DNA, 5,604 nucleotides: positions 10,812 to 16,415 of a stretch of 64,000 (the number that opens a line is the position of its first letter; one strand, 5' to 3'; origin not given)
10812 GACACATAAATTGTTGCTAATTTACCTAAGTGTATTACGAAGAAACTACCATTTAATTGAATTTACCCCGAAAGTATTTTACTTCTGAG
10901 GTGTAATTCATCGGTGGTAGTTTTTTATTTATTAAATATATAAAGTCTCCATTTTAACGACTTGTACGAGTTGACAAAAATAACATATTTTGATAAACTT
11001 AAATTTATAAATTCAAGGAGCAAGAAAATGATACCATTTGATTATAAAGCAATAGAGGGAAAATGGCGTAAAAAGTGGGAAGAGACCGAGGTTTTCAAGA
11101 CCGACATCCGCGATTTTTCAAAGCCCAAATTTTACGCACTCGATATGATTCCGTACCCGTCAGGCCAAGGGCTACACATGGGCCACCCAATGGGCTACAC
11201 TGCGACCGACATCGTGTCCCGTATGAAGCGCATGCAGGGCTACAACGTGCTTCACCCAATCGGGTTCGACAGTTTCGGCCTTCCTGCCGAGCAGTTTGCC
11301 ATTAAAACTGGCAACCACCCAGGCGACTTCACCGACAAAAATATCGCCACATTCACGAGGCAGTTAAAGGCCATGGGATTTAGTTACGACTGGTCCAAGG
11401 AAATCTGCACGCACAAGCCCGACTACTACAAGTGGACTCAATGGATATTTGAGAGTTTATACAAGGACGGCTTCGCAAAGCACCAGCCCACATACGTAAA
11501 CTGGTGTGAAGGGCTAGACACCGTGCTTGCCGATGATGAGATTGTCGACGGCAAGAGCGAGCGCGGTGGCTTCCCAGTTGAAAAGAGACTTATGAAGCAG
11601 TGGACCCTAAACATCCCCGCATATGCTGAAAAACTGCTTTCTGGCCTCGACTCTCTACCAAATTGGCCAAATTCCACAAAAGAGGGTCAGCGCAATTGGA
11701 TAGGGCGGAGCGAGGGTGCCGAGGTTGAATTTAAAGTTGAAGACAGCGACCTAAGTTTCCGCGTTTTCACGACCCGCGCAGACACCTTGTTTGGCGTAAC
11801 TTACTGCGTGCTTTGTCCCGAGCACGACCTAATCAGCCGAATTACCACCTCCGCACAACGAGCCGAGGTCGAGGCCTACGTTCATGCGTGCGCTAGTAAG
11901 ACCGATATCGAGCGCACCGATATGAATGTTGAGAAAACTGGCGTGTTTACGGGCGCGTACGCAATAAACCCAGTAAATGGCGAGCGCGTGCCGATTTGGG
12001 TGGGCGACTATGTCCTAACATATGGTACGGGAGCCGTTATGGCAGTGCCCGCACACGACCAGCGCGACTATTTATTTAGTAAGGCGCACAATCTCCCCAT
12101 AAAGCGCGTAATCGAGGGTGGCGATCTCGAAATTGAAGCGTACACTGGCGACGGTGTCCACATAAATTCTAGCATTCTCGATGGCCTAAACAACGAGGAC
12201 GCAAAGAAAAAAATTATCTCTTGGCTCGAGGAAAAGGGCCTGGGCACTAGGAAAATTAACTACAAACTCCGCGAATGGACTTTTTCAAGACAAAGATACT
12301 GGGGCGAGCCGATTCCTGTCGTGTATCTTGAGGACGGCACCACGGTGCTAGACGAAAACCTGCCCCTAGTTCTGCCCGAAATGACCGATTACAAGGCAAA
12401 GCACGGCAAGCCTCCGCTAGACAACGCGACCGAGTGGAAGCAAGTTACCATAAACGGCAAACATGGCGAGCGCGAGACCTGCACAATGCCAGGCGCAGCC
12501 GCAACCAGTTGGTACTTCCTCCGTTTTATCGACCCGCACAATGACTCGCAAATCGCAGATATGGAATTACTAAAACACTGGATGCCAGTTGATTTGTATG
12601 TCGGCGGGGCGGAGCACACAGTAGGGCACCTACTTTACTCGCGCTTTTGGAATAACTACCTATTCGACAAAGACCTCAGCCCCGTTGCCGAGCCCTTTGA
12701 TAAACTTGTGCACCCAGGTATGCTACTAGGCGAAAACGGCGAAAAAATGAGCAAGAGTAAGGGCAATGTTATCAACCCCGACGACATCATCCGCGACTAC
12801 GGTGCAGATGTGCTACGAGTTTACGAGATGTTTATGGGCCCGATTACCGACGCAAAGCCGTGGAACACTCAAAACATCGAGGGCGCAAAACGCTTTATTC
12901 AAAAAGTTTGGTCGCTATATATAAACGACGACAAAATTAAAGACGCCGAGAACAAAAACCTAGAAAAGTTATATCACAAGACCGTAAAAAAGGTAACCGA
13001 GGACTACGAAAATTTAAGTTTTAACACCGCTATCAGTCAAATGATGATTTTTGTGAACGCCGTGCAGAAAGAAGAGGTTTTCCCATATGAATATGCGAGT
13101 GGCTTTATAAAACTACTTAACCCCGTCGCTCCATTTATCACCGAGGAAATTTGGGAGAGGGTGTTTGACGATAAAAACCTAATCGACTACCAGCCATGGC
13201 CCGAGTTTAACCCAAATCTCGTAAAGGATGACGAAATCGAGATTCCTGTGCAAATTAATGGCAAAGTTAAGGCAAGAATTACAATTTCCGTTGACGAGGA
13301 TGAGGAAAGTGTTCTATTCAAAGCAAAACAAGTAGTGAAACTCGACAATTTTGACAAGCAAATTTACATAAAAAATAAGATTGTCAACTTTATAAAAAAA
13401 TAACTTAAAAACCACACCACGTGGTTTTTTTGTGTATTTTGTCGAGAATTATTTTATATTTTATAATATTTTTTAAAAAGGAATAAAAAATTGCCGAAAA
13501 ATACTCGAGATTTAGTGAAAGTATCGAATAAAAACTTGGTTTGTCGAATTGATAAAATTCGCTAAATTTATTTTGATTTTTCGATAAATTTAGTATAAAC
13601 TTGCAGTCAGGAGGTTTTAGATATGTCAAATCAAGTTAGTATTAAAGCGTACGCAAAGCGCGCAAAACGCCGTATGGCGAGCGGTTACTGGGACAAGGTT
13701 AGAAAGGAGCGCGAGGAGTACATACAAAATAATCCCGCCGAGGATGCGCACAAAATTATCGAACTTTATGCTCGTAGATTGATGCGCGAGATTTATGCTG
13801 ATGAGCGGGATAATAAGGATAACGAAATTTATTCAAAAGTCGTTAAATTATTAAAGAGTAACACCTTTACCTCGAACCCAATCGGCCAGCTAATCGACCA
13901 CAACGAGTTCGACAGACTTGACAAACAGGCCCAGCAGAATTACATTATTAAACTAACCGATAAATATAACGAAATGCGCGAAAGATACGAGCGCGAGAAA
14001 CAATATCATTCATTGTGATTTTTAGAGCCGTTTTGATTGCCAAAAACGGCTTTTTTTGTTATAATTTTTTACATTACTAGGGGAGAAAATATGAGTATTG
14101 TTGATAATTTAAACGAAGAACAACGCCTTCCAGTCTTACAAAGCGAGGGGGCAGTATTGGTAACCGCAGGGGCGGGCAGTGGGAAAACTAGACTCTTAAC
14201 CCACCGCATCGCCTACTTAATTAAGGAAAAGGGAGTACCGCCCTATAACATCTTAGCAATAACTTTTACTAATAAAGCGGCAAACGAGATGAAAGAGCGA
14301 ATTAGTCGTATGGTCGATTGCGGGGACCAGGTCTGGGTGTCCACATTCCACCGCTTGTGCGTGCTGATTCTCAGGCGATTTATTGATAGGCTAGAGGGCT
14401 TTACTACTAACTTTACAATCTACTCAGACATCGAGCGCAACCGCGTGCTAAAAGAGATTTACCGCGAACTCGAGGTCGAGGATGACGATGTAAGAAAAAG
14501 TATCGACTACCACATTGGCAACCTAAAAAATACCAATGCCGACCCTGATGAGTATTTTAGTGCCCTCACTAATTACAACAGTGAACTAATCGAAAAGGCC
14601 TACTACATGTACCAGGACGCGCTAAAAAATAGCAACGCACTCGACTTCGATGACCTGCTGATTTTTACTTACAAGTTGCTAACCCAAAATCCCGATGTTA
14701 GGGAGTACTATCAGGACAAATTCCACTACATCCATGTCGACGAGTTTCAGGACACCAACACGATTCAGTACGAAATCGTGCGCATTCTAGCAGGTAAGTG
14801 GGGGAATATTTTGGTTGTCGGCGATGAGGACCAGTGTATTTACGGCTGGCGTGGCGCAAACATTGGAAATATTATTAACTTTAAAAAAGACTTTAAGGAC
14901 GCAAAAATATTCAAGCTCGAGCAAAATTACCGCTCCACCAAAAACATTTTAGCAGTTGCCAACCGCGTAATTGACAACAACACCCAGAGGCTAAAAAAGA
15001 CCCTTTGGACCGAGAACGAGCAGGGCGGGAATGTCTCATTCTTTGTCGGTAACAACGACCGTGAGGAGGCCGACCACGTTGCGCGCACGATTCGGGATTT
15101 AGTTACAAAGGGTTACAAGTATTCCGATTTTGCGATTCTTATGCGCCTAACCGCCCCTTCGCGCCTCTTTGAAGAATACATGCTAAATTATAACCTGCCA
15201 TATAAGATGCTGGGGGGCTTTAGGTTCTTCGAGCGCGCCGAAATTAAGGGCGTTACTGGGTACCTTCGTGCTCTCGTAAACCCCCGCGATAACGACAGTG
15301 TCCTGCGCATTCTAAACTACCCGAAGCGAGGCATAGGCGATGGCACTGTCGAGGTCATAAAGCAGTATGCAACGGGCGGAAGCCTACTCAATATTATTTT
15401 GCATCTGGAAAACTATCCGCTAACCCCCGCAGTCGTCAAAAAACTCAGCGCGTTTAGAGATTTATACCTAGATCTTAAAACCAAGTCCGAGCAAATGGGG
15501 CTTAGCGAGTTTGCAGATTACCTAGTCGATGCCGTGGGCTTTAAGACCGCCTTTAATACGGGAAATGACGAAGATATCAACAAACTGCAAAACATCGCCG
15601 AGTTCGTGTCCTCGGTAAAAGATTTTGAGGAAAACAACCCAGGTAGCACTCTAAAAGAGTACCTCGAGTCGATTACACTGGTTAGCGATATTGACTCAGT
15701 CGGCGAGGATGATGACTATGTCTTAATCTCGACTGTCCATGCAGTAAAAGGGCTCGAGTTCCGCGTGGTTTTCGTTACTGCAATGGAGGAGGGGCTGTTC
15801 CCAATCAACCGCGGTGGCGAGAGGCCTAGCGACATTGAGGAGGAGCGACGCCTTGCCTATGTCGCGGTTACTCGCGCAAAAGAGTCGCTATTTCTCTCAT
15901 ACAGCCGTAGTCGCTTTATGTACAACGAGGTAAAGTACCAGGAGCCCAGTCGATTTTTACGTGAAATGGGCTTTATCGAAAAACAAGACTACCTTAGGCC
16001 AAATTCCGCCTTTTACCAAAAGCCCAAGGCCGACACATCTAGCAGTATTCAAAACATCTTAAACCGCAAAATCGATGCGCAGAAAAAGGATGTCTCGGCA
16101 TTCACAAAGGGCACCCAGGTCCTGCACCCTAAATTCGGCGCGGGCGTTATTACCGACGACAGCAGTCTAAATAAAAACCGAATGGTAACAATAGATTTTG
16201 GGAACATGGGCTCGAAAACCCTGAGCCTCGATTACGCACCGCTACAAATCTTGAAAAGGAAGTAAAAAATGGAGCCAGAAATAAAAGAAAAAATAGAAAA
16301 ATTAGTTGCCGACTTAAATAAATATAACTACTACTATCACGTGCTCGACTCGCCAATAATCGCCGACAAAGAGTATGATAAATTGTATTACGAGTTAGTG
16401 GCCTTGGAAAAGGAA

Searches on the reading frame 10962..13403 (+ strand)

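Call 39: search_protein_families(library=pfam, proteins=[window:10962-13403:+], max_evalue=0.00001)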
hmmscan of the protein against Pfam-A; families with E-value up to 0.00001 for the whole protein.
window:10962-13403:+ (813 aa): 5 families
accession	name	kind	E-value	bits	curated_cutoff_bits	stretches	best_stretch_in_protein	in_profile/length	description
PF13603.12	tRNA-synt_1_2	-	7.6e-66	221.6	25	1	244-423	1-185/185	Leucyl-tRNA synthetase, editing domain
PF00133.28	tRNA-synt_1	-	3e-47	161.7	22.7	2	35-247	2-225/414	tRNA synthetases class I (I, L, M and V)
PF09334.17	tRNA-synt_1g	-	1.2e-24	87.2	20.1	1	63-194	7-135/391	tRNA synthetases class I (M)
PF08264.19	Anticodon_1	-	7.8e-22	78.2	25.1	1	665-783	2-146/148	Anticodon-binding domain of tRNA ligase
PF01406.26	tRNA-synt_1e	-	1.8e-06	28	27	0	581-621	240-279/301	tRNA synthetases class I (C) catalytic domain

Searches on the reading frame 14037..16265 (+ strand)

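Call 39: search_protein_families(library=pfam, proteins=[window:14037-16265:+], max_evalue=0.00001)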
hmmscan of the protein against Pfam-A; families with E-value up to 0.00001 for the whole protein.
window:14037-16265:+ (742 aa): 5 families
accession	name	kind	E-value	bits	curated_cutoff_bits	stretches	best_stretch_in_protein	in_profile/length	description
PF00580.27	UvrD-helicase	-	2.7e-88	296.6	23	1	25-287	1-271/271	UvrD/REP helicase N-terminal domain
PF13361.12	UvrD_C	-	1.2e-72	245.7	25.6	1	293-624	2-349/350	UvrD-like helicase C-terminal domain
PF13245.12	AAA_19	-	6.1e-24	85.2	25.1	1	37-270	11-132/134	AAA domain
PF13538.12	UvrD_C_2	-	9.5e-10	38.6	27.4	1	562-620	2-51/52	UvrD-like helicase C-terminal domain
PF13604.12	AAA_30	-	2.3e-06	27.9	27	0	26-90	3-67/191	AAA domain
